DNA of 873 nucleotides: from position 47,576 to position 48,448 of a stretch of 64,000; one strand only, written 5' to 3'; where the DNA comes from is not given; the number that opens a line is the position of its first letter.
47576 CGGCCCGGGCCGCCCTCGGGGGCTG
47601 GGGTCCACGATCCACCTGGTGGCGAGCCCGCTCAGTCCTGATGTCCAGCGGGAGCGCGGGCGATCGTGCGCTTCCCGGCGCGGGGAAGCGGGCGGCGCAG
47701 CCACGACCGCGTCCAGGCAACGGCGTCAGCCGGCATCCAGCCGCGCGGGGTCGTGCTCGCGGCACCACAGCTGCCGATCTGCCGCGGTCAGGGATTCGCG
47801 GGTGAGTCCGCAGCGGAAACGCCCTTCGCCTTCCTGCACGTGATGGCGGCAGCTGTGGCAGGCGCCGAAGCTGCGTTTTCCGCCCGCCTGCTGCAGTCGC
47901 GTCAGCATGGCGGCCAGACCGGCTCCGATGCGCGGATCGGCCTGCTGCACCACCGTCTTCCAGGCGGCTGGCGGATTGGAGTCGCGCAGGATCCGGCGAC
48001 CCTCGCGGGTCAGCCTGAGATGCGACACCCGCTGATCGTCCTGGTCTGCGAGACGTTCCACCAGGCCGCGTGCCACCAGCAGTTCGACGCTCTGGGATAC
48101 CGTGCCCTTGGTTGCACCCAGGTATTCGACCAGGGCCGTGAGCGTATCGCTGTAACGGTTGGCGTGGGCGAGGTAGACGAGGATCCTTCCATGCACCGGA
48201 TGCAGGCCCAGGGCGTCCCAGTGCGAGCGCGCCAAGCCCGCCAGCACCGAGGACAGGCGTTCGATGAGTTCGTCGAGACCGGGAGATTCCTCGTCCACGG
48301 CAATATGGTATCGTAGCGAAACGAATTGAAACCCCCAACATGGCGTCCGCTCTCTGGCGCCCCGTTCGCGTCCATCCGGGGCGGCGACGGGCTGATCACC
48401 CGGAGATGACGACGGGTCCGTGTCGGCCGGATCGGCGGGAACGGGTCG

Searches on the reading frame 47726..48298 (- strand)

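Call 29: search_protein_families(library=pfam, proteins=[window:47726-48298:-])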
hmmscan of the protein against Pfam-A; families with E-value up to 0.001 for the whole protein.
window:47726-48298:- (190 aa): 4 families
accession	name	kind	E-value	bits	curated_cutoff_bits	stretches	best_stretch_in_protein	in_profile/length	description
PF12802.13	MarR_2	-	5.4e-13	49.3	27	1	30-90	1-60/61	MarR family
PF01047.28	MarR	-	3.2e-05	24.2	24.6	1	52-91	19-58/59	MarR family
PF13463.12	HTH_27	-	0.00011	22.9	22.2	1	42-100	11-68/68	Winged helix DNA-binding domain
PF09339.16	HTH_IclR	-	0.00013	22.1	22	1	38-82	7-50/52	IclR helix-turn-helix domain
